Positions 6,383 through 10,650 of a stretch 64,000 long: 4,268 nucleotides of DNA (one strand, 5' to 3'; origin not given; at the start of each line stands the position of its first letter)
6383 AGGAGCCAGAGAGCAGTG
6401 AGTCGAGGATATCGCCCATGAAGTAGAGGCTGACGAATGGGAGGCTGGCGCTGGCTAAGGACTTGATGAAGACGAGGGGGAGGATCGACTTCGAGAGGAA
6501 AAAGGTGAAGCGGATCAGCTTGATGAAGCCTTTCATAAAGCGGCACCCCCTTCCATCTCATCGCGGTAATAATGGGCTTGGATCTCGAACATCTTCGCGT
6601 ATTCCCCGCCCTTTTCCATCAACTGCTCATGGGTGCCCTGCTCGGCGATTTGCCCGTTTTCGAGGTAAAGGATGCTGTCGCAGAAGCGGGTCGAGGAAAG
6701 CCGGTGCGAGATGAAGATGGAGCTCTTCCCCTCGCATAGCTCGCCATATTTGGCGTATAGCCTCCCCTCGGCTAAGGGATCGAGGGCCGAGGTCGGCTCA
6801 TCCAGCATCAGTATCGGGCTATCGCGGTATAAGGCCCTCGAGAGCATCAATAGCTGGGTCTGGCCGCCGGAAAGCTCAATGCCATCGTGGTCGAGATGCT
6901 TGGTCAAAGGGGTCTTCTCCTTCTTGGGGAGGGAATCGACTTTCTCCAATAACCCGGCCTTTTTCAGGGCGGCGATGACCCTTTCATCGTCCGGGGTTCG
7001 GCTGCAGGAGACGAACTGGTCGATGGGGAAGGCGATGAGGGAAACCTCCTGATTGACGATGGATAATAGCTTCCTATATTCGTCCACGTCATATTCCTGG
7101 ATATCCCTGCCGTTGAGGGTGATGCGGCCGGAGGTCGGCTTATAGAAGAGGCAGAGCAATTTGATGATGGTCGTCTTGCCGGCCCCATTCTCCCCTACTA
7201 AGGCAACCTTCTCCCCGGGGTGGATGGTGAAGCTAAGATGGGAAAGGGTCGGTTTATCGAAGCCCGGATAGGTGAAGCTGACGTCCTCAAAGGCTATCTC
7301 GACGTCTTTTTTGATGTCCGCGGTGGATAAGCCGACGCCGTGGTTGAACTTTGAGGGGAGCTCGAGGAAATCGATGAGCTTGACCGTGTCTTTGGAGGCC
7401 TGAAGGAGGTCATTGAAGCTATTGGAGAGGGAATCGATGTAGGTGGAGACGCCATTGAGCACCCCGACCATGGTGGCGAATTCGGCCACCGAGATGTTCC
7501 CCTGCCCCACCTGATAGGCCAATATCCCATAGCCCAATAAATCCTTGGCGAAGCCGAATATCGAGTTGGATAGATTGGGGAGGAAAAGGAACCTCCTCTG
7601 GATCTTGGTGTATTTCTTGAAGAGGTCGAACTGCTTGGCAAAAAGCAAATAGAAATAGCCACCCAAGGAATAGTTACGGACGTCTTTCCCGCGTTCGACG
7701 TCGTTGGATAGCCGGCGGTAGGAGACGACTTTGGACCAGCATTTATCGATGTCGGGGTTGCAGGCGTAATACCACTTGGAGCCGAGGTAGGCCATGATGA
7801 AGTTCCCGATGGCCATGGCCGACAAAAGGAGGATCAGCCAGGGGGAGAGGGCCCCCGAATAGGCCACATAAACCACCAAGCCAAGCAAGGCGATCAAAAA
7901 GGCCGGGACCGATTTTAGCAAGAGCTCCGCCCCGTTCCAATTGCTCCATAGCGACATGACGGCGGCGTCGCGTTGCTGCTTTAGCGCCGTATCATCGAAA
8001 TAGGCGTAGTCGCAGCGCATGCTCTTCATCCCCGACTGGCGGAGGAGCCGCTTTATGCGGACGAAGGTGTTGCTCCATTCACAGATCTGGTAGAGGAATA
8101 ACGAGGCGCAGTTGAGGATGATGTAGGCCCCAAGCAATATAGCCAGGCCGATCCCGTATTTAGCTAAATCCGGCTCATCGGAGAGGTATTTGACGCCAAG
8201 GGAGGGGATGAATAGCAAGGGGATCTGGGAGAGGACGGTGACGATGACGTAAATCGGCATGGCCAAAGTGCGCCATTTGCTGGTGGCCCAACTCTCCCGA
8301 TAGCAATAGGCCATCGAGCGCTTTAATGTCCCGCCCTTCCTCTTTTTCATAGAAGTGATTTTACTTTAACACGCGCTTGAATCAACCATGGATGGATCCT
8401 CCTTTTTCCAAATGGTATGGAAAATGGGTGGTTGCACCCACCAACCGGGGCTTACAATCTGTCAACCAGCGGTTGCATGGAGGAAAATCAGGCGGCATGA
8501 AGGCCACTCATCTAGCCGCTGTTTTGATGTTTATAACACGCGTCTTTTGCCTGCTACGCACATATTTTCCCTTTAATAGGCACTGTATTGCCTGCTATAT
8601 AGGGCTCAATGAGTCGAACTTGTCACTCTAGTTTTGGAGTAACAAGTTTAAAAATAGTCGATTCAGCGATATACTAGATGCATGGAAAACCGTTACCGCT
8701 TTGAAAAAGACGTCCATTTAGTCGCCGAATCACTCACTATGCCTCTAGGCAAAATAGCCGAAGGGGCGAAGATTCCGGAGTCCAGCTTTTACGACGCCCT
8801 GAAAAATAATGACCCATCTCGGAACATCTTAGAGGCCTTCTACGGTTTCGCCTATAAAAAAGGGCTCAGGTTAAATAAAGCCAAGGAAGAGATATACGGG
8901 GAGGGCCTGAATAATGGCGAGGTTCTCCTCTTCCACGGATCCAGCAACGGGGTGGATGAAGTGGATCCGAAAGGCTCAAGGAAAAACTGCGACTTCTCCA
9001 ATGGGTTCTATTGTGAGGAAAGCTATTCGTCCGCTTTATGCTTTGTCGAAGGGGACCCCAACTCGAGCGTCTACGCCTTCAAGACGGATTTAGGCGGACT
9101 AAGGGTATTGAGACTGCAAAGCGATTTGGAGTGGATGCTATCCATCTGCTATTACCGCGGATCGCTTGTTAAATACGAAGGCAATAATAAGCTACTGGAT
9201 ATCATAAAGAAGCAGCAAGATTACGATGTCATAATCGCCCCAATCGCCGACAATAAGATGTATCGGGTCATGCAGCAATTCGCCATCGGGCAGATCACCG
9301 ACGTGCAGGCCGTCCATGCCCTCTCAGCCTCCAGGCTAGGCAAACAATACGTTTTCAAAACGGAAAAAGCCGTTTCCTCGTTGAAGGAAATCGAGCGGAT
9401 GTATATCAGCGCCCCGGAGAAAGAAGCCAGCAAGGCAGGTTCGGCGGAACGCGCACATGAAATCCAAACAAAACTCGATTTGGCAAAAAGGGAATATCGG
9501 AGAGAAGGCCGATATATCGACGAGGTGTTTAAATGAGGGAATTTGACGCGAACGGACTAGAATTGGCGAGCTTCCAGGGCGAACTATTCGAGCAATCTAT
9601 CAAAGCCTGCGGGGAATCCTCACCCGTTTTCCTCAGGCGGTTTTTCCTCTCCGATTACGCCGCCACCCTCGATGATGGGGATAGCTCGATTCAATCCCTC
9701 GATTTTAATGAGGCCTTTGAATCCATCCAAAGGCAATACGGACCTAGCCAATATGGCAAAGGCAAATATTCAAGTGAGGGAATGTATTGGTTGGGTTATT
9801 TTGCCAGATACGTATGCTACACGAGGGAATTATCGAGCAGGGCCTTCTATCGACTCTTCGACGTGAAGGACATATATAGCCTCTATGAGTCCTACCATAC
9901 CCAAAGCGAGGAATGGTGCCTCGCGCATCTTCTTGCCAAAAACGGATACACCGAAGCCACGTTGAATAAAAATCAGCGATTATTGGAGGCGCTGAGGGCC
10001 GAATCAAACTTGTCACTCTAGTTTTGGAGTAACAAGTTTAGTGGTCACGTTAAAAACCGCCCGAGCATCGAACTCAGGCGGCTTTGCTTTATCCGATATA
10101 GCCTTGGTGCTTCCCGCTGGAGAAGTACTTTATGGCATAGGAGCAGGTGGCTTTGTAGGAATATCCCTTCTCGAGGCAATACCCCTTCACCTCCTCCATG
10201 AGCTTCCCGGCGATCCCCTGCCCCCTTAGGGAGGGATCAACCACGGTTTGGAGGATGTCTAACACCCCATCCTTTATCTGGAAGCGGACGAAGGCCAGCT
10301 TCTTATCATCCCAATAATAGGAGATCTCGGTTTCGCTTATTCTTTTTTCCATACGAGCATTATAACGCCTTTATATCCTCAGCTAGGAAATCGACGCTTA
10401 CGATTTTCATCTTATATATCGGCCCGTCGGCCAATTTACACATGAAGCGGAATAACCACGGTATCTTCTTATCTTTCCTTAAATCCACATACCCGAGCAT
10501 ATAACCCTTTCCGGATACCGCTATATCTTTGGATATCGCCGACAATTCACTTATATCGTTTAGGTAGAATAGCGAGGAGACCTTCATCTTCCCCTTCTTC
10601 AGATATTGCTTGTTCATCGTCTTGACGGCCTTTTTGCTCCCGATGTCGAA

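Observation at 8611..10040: Two-gene cassette bracketed by a perfect 34-bp hairpin-containing direct repeat that also encodes the second gene's C-terminus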

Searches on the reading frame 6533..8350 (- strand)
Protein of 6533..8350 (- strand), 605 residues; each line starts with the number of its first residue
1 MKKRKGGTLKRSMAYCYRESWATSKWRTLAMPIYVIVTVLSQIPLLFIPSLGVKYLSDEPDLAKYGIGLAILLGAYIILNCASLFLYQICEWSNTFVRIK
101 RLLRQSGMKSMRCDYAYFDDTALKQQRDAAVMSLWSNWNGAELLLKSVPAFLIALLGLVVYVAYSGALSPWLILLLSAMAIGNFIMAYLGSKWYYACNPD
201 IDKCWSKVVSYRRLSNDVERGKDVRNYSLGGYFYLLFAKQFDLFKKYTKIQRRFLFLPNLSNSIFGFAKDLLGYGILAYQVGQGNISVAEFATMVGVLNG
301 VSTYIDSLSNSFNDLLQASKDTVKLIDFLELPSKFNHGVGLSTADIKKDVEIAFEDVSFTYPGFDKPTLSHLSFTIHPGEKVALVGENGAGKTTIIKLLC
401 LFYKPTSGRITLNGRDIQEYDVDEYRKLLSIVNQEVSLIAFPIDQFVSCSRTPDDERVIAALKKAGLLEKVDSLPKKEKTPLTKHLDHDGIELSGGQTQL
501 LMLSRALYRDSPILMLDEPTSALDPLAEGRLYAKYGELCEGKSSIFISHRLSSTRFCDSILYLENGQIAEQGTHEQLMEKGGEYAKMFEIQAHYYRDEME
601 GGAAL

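Call 4: search_protein_families(library=pfam, proteins=[window:6533-8350:-], max_evalue=0.01)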
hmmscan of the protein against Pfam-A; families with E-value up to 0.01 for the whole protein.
window:6533-8350:- (605 aa): 7 families
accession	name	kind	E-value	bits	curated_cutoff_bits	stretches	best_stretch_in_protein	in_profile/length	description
PF00005.33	ABC_tran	-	2.3e-31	109.6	25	1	369-521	1-137/137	ABC transporter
PF13304.12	AAA_21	-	4.1e-07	30.8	27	1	383-419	3-56/304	AAA domain, putative AbiEii toxin, Type IV TA system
PF02463.25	SMC_N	-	3.3e-06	27.1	40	1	389-559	34-207/220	RecF/RecN/SMC N terminal domain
PF13476.12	AAA_23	-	0.00067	20.8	27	1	382-402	22-42/201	AAA domain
PF13175.12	AAA_15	-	0.0013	18.9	32.1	1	381-421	25-55/374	AAA ATPase domain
PF13555.12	AAA_29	-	0.0095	16.1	27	0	373-396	16-39/61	P-loop containing region of AAA domain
PF12128.14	DUF3584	-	0.0098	13.9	31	0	382-410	20-48/1191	Protein of unknown function (DUF3584)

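Call 68: find_homologous_proteins(query=window:6533-8350:-, max_evalue=1e-50)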
Query window:6533-8350:- (605 aa): 1134 proteins with E <= 1e-50 among 8000 candidates; the best 120 are listed.
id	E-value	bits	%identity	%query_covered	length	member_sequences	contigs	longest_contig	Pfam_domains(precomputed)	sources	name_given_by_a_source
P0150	0.0e+0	1354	98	100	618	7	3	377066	PF00005.34,PF02463.26,PF13304.13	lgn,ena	-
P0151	0.0e+0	1169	84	100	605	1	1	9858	PF00005.34,PF02463.26,PF13304.13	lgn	-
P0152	3.2e-233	794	58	99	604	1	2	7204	PF00005.34,PF13304.13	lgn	-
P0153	2.5e-218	744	55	100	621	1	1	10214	PF00005.34,PF02463.26,PF13304.13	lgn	-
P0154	7.1e-186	637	48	98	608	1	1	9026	PF00005.34,PF13304.13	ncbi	-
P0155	1.6e-185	636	48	98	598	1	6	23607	PF00005.34,PF13304.13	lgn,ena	-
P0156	2.8e-184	632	48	98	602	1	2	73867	PF00005.34,PF02463.26,PF13304.13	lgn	-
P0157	3.4e-183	628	47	99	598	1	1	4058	PF00005.34,PF13304.13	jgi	jgi:ATP-binding cassette subfamily B protein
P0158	3.8e-183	628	48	98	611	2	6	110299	PF00005.34,PF13304.13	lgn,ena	-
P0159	4.5e-173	595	61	70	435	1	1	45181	PF00005.34,PF02463.26,PF13304.13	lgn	-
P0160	1.2e-169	584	46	98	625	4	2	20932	PF00005.34,PF02463.26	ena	-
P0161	9.5e-166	571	45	99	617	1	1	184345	PF00005.34,PF13304.13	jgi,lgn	jgi:ATP-binding cassette subfamily B protein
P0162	6.9e-161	555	44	98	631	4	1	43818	PF00005.34,PF13304.13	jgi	jgi:ATP-binding cassette subfamily B protein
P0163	1.1e-128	448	39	99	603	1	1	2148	PF00005.34,PF02463.26,PF13304.13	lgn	-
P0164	6.9e-128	446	40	91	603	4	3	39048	PF00005.34,PF02463.26,PF13304.13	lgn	-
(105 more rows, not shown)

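Call 69: find_encoding_contigs(protein=P0151, flank=8000, max_places=3)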
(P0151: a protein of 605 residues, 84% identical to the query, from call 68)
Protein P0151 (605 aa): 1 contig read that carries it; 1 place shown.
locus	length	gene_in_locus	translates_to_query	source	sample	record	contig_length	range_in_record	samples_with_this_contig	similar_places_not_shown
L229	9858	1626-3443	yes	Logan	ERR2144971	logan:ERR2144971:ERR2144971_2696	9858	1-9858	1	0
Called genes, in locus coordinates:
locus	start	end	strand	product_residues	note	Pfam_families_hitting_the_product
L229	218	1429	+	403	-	PF01637:ATPase_2 (weak), PF27394:Aq_aa27 (weak), PF13173:AAA_14, PF13635:DUF4143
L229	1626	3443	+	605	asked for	PF13304:AAA_21 (faint), PF00005:ABC_tran, PF02463:SMC_N (faint)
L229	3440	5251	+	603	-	PF02463:SMC_N (faint), PF00005:ABC_tran, PF13304:AAA_21 (faint)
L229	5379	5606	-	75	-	-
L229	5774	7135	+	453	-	PF18106:Rol_Rep_N (weak), PF02486:Rep_trans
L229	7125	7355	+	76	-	-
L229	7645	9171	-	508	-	PF00239:Resolvase, PF07508:Recombinase, PF13408:Zn_ribbon_recom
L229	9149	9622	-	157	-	-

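Call 70: find_encoding_contigs(protein=P0153, flank=8000, max_places=3)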
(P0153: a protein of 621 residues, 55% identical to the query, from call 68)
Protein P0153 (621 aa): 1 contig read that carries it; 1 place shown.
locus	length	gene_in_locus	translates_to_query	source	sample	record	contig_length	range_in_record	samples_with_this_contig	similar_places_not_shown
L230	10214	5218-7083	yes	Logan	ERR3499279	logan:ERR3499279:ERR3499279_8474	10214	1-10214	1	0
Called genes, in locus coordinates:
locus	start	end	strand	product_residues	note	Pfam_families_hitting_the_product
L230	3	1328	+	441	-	?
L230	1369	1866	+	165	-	-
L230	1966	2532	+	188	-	-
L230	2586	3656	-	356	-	PF00672:HAMP (weak), PF00512:HisKA, PF02518:HATPase_c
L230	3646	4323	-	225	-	PF00072:Response_reg, PF00486:Trans_reg_C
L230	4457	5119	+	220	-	PF06541:ABC_trans_CmpB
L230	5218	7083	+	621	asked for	PF00005:ABC_tran, PF02463:SMC_N (weak), PF13304:AAA_21 (faint)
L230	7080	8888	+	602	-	PF00005:ABC_tran, PF02463:SMC_N (weak), PF13304:AAA_21 (faint)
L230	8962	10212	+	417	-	?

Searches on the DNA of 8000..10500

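Call 80: search_rna_families(source=window, start=8000, end=10500, threshold=evalue, max_evalue=1)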
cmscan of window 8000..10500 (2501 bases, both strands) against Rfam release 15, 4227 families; matches with E-value up to 1: 1.
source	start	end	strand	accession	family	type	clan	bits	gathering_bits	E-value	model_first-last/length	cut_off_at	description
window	10200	10253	-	RF00176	Tombus_3_IV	Cis-reg;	-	19.6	33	0.46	1-92/92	no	Tombusvirus 3' UTR region IV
